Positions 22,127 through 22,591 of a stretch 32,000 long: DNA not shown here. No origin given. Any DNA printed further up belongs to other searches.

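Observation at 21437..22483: DUF4405-like His-rich membrane domain fused to two tandem extracytoplasmic Cx2Cx3Cx6C modules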

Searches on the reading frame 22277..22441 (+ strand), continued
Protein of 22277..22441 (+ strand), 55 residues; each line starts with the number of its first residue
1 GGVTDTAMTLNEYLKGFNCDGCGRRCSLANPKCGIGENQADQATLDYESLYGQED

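Call 51: find_encoding_contigs(protein=P0185, flank=8000, max_places=2)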
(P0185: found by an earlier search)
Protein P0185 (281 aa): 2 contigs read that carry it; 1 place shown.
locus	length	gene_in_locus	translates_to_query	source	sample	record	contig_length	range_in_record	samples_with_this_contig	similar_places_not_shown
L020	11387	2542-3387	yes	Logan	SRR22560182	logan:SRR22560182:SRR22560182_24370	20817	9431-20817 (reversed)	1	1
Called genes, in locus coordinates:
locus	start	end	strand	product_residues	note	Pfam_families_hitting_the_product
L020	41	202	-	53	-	-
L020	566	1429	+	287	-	PF14199:DUF4317 (faint)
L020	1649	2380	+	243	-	PF04199:Cyclase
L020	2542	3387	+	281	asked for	PF14358:DUF4405 (weak)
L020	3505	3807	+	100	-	PF01035:DNA_binding_1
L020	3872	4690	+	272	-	PF00753:Lactamase_B, PF23023:Anti-Pycsar_Apyc1, PF12706:Lactamase_B_2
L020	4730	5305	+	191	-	PF01569:PAP2, PF14378:PAP2_3 (weak), PF14360:PAP2_C (weak)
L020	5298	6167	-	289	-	PF00126:HTH_1, PF03466:LysR_substrate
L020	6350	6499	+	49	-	-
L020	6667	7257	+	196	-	PF00300:His_Phos_1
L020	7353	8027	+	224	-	PF03315:SDH_beta, PF01842:ACT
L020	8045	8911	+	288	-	PF03313:SDH_alpha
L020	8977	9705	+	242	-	PF02146:SIR2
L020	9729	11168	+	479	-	PF02900:LigB, PF01871:AMMECR1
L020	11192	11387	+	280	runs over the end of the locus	PF04055:Radical_SAM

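Call 52: find_related_loci(query=A3, collection=metagenome_contigs, flank=8000)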
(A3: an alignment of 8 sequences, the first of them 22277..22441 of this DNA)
Query A3 (55 aa) in metagenome_contigs; peptide patterns used: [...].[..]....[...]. (x = any residue, [..] = any of these).
438 stretches matched a pattern; 2 encode a relative of the query (tblastn E <= 1e-3); 2 distinct loci.
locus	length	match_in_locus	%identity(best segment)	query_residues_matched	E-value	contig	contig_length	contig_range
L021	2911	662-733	63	18-41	2e-8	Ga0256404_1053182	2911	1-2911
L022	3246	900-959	60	12-31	9e-7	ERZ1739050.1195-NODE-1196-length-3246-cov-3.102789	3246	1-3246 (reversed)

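Call 54: find_encoding_contigs(protein=P0044, flank=8000, max_places=2)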
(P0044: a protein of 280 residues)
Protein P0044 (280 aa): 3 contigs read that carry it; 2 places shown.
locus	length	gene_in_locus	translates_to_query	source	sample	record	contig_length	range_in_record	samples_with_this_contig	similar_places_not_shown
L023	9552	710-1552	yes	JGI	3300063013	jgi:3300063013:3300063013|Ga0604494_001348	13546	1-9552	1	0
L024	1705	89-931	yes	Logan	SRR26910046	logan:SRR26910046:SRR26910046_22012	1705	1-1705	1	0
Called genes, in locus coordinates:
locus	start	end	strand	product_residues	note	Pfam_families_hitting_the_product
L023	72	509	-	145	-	-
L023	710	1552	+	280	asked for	PF14358:DUF4405 (faint)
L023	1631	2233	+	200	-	PF06736:TMEM175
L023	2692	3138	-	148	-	-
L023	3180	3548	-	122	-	-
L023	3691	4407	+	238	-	PF00072:Response_reg, PF04397:LytTR (faint)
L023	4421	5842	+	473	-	-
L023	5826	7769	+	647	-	PF14501:HATPase_c_5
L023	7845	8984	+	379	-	PF00990:GGDEF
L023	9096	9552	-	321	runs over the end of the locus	PF00294:PfkB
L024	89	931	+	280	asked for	PF14358:DUF4405 (faint)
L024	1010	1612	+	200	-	PF06736:TMEM175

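Call 55: find_encoding_contigs(protein=P0058, flank=8000, max_places=2)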
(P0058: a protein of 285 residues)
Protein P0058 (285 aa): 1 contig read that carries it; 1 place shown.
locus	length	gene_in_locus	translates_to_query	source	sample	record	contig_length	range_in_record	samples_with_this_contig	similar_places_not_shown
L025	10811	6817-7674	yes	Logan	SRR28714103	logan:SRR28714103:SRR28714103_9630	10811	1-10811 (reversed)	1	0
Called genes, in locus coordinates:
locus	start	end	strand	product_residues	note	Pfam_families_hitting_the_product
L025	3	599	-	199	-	?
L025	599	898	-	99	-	PF22010:OrtA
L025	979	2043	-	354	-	PF19328:DAP_DH_C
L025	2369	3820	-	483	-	PF00158:Sigma54_activat, PF14532:Sigma54_activ_2, PF07728:AAA_5 (weak), PF25601:AAA_lid_14, PF02954:HTH_8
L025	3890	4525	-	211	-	-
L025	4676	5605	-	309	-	PF01145:Band_7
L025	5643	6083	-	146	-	PF01957:NfeD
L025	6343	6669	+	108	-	PF01022:HTH_5, PF12840:HTH_20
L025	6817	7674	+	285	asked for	-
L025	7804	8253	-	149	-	PF02590:SPOUT_MTase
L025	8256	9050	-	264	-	PF00753:Lactamase_B, PF23023:Anti-Pycsar_Apyc1 (weak), PF12706:Lactamase_B_2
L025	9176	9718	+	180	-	PF00075:RNase_H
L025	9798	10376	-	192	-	PF13302:Acetyltransf_3, PF13420:Acetyltransf_4, PF00583:Acetyltransf_1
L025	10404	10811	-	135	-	?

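Call 74: list_cluster_members(proteins=[P0027, P0028, P0033, P0035, P0042, P0012, P0021, P0089, P0114, P0128])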
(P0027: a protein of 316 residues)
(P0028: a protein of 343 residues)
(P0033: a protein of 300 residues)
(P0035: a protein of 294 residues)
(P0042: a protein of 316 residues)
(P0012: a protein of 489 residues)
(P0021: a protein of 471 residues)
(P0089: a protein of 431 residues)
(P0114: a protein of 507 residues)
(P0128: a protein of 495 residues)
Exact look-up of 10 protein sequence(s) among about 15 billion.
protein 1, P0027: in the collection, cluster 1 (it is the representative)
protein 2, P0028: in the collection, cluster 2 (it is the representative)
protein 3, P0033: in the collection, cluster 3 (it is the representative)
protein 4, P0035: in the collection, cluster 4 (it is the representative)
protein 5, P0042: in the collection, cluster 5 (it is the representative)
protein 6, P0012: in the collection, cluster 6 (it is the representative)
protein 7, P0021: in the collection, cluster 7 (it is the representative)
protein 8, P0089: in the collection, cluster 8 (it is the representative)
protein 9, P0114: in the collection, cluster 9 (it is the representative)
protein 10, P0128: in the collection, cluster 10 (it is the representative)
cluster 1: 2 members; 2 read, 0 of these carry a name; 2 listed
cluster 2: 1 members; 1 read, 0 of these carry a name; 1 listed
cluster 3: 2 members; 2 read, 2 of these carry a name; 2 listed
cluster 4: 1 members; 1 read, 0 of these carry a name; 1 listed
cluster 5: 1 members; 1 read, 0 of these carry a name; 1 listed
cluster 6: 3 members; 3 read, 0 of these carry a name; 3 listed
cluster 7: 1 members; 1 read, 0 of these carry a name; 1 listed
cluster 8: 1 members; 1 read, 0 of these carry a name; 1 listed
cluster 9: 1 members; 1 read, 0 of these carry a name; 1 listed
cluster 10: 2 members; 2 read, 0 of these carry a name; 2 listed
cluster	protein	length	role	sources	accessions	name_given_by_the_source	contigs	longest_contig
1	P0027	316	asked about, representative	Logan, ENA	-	-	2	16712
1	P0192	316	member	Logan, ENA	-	-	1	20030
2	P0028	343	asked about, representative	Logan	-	-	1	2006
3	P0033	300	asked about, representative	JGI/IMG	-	hypothetical protein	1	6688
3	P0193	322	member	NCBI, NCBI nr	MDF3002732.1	MAG: hypothetical protein K0Q48_2851, partial [Bacillota bacterium] | hypothetical protein [Bacillota bacterium]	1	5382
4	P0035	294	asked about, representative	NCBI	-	-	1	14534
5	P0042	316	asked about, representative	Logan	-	-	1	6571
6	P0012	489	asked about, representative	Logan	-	-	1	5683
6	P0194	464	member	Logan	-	-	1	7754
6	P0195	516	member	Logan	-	-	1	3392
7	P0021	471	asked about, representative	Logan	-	-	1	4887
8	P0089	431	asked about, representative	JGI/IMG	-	-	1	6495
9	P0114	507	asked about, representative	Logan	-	-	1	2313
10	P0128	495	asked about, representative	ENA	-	-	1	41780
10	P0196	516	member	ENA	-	-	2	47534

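Call 75: find_encoding_contigs(protein=P0192, flank=8000, max_places=2)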
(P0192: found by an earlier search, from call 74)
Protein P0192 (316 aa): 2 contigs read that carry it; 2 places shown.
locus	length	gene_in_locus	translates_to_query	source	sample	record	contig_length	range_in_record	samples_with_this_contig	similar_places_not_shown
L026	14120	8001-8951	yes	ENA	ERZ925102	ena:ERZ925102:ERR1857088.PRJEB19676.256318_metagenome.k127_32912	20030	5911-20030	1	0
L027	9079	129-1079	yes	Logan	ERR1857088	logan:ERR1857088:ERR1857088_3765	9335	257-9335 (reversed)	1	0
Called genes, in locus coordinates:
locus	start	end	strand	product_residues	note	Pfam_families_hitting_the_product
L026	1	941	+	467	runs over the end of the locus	PF05977:MFS_3, PF07690:MFS_1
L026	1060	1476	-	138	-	PF00011:HSP20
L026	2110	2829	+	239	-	PF00072:Response_reg, PF00486:Trans_reg_C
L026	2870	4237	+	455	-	PF00512:HisKA, PF02518:HATPase_c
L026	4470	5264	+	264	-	PF09359:VTC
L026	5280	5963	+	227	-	PF16316:DUF4956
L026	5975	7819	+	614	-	PF14262:Cthe_2159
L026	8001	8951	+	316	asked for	-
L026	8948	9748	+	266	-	PF12801:Fer4_5, PF00037:Fer4 (faint), PF12797:Fer4_2 (faint), PF12838:Fer4_7 (faint), PF13187:Fer4_9 (faint), PF12837:Fer4_6 (weak), PF13237:Fer4_10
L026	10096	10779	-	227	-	PF22624:AASDHPPT_N, PF01648:ACPS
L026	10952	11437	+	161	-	PF04073:tRNA_edit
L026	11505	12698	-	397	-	PF00465:Fe-ADH, PF13685:Fe-ADH_2, PF25137:ADH_Fe_C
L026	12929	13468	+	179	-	PF12804:NTP_transf_3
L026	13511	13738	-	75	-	-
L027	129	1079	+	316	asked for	-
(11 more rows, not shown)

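Call 78: search_protein_families(library=pfam, proteins=[L026:8948-9745:+, L026:5975-7816:+, L013:3347-5215:+, L013:6098-6556:+, L010:4643-5308:+, L010:6265-7482:+], max_evalue=0.01)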
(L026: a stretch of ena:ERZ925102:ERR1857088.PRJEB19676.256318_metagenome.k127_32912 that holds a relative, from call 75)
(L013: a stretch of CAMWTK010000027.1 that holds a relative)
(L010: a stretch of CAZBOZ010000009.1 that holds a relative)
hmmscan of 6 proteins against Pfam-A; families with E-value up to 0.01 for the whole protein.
L026:8948-9745:+ (266 aa): 13 families
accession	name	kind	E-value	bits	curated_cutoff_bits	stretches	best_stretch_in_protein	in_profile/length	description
PF12801.12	Fer4_5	-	4e-16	59.1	22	2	32-80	4-48/48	4Fe-4S binding domain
PF12837.12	Fer4_6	-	1.4e-08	34.7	25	2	182-203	2-23/24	4Fe-4S binding domain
PF13237.11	Fer4_10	-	8e-08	32.5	25.5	1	182-227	2-53/53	4Fe-4S dicluster domain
PF12838.12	Fer4_7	-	1.5e-07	32.2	27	1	216-235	2-20/52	4Fe-4S dicluster domain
PF13187.11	Fer4_9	-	1.8e-07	31.5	27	2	188-227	1-48/52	4Fe-4S dicluster domain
PF00037.32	Fer4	-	6.1e-06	26.3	21.1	1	184-201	3-20/24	4Fe-4S binding domain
PF12797.12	Fer4_2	-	1.8e-05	24.8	24.5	1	184-200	5-21/22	4Fe-4S binding domain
PF14697.11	Fer4_21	-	2e-05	25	35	2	185-232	4-57/59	4Fe-4S dicluster domain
PF12800.12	Fer4_4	-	4e-05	24.1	24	1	215-227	3-15/17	4Fe-4S binding domain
PF13534.11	Fer4_17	-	6.2e-05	23.9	22.2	1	185-204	42-61/61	4Fe-4S dicluster domain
PF13183.11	Fer4_8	-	0.00012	22.9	27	0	215-233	4-22/68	4Fe-4S dicluster domain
PF13746.11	Fer4_18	-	0.0014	19.2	27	1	184-227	56-96/114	4Fe-4S dicluster domain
PF13484.11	Fer4_16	-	0.0085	17.3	30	0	216-234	2-20/66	4Fe-4S double cluster binding domain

L026:5975-7816:+ (614 aa): 1 family
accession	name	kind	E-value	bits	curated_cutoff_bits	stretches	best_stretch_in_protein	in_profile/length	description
PF14262.12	Cthe_2159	-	3.5e-91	305.6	25.8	2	97-367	1-262/262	Carbohydrate-binding domain-containing protein Cthe_2159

L013:3347-5215:+ (623 aa): 0 families

L013:6098-6556:+ (153 aa): 1 family
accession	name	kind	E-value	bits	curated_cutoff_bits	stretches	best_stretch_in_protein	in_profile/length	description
PF13192.12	Thioredoxin_3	-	1.5e-17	63.8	24.8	1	41-100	2-61/76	Thioredoxin domain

L010:4643-5308:+ (222 aa): 0 families

L010:6265-7482:+ (406 aa): 3 families
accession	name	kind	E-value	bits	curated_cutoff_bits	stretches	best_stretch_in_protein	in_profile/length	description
PF00591.27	Glycos_transf_3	-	1.5e-38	133.3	27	1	74-303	2-253/253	Glycosyl transferase family, a/b domain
PF07831.19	PYNP_C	-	1.2e-17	63.7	27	1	337-394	2-59/75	Pyrimidine nucleoside phosphorylase C-terminal domain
PF02885.22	Glycos_trans_3N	-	8.4e-14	51.5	26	1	4-66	1-63/63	Glycosyl transferase family, helical bundle domain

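Call 83: search_protein_families(library=ncbifam, proteins=[L026:8948-9745:+, L026:8001-8948:+, L012:3627-5189:+, L013:6098-6556:+, L025:6343-6666:+], max_evalue=0.001)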
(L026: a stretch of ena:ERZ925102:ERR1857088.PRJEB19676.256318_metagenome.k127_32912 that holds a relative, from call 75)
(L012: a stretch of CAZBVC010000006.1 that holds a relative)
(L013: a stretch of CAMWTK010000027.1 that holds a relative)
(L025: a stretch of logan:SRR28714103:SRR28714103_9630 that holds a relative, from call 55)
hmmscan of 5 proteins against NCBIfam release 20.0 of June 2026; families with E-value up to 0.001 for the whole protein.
L026:8948-9745:+ (266 aa): 9 families
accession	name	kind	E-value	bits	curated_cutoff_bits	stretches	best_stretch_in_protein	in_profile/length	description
TIGR02163.1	napH_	subfamily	1.2e-19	70.8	213.05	1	10-228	41-248/255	NapH/MauN family ferredoxin-type protein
NF007013.0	PRK09477.1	equivalog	1e-17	64.2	234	1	9-237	63-279/286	quinol dehydrogenase ferredoxin subunit NapH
NF046105.1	TransRegNosR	equivalog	1.8e-09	36.5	1000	1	48-223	497-662/680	transcriptional regulator NosR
NF038196.1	ferrodoxin_EFR1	subfamily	1.2e-07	32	75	1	186-237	183-234/242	EFR1 family ferrodoxin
TIGR02745.1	ccoG_rdxA_fixG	equivalog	1.9e-07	30.4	316.7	0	35-166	60-189/435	cytochrome c oxidase accessory protein CcoG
NF045874.1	Vhu_polyferre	exception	1.1e-06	27.6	600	1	161-237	38-110/381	F420-non-reducing hydrogenase associated-polyferredoxin VhuB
NF007382.0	PRK09898.1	equivalog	4.8e-06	26.2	213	1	159-228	129-195/208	ferredoxin-like protein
TIGR04395.1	cutC_activ_rSAM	equivalog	2e-05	24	360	1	177-232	44-103/309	choline TMA-lyase-activating enzyme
NF041715.1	arsenate_red_ArrB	equivalog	0.00015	21.4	450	1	157-203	61-103/233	arsenate respiratory reductase iron-sulfur subunit ArrB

L026:8001-8948:+ (316 aa): 0 families

L012:3627-5189:+ (521 aa): 0 families

L013:6098-6556:+ (153 aa): 2 families
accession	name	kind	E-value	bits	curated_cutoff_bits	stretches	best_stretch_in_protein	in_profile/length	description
TIGR00412.2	redox_disulf_2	subfamily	3.9e-20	72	62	1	42-101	2-61/75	MTH895/ArsE family thioredoxin-like protein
TIGR00411.1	redox_disulf_1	equivalog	7.6e-06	25.9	92.75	1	49-99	11-64/82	MJ0307 family thioredoxin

L025:6343-6666:+ (108 aa): 8 families
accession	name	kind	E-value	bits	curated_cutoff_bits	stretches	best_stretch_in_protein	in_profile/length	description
NF033788.1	HTH_metalloreg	subfamily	1.3e-14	53.7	55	1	22-93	2-69/77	metalloregulator ArsR/SmtB family transcription factor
NF033789.1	repress_SdpR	subfamily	1.1e-11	44.5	100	1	27-102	4-74/79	autorepressor SdpR family transcription factor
NF041413.1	ArsR_Rv2640c_fam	equivalog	1.1e-09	38.7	155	1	13-93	24-102/118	Rv2640c family ArsR-like transcriptional regulator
NF045707.1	Dbac_1936_reg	equivalog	3e-08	33.6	115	1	19-92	5-73/99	ArsR/SmtB-type metalloregulator TsoR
NF053755.1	MsvR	equivalog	2.8e-06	27.2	220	1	30-84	12-61/236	transcriptional factor MsvR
NF005061.0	PRK06474.1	equivalog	9.8e-06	25.6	121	1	26-87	6-65/178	hypothetical protein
NF040939.2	trans_reg_lrs14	equivalog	0.0001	22.3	90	1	39-86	26-73/103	Lrs14 family HTH-type transcriptional regulator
NF007528.0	PRK10141.1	subfamily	0.00018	21.3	97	1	40-92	21-73/117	metalloregulator ArsR/SmtB family transcription factor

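Call 85: search_solved_structures(query=A4, max_evalue=10, show_alignments=3)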
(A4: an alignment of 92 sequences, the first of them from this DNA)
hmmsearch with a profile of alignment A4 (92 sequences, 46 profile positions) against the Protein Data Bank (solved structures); distinct sequences matched with E-value up to 10: 0.

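Call 99: find_homologous_proteins(query=L026:8948-9745:+, max_evalue=1e-10)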
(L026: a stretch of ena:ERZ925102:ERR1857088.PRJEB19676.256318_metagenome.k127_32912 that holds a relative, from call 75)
Query L026:8948-9745:+ (266 aa): 28 proteins with E <= 1e-10 among 6278 candidates.
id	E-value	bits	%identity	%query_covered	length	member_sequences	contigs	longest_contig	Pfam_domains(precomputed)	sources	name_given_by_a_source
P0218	3.1e-173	592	100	100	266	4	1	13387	PF12801.13,PF12797.13,PF12837.13,PF00037.33,PF12838.13,PF13237.12,PF13187.12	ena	-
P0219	1.4e-151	521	86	99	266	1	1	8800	PF14697.12,PF12801.13,PF12837.13,PF00037.33,PF12838.13,PF13237.12,PF13183.12,PF13187.12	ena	-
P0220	3.9e-100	353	65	88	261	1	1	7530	PF14697.12,PF12801.13,PF12837.13,PF00037.33,PF13237.12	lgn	-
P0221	2.2e-99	350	60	94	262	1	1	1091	PF12801.13,PF13746.12,PF13237.12,PF13187.12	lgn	-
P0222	3.5e-93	330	59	91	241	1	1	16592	PF14697.12,PF12801.13,PF12837.13,PF00037.33,PF13746.12,PF12838.13,PF13237.12,PF13187.12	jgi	-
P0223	3.1e-92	327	56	97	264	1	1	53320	PF14697.12,PF12801.13,PF12837.13,PF00037.33,PF12838.13,PF13237.12,PF12800.13,PF13187.12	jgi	-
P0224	2.2e-90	321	58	90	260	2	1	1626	PF14697.12,PF12801.13,PF12837.13,PF00037.33,PF12838.13,PF13534.12,PF13237.12,PF13187.12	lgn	-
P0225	3.2e-84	301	57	83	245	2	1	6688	PF14697.12,PF12801.13,PF00037.33,PF13237.12,PF12800.13,PF13187.12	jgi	jgi:polyferredoxin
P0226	3.6e-82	294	53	89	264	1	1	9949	PF14697.12,PF12801.13,PF12837.13,PF00037.33,PF12838.13,PF13237.12,PF13187.12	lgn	-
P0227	3.5e-77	277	53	88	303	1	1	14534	PF14697.12,PF12801.13,PF12837.13,PF00037.33,PF12838.13,PF13237.12,PF12800.13,PF13187.12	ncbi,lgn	-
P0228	6.6e-76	273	51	89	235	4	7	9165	PF12801.13,PF12837.13,PF00037.33,PF13237.12,PF13187.12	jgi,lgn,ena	-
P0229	3.1e-69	251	47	93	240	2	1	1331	PF14697.12,PF12801.13,PF12797.13,PF12837.13,PF00037.33,PF13746.12,PF12798.13,PF12838.13,PF13237.12,PF13187.12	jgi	-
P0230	2.2e-56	209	44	89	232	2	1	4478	PF14697.12,PF12801.13,PF12837.13,PF00037.33,PF13746.12,PF13237.12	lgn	-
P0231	1.2e-55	207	44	87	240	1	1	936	PF14697.12,PF12801.13,PF12837.13,PF13746.12,PF13237.12,PF13183.12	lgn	-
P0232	2.4e-53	199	44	79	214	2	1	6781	PF14697.12,PF12801.13,PF12837.13,PF00037.33,PF13746.12,PF12838.13,PF13237.12,PF13187.12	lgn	-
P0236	4.2e-43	166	37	86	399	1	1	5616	PF14697.12,PF12801.13,PF04205.20,PF12837.13,PF00037.33,PF13746.12,PF12838.13,PF13534.12,PF13237.12,PF13183.12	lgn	-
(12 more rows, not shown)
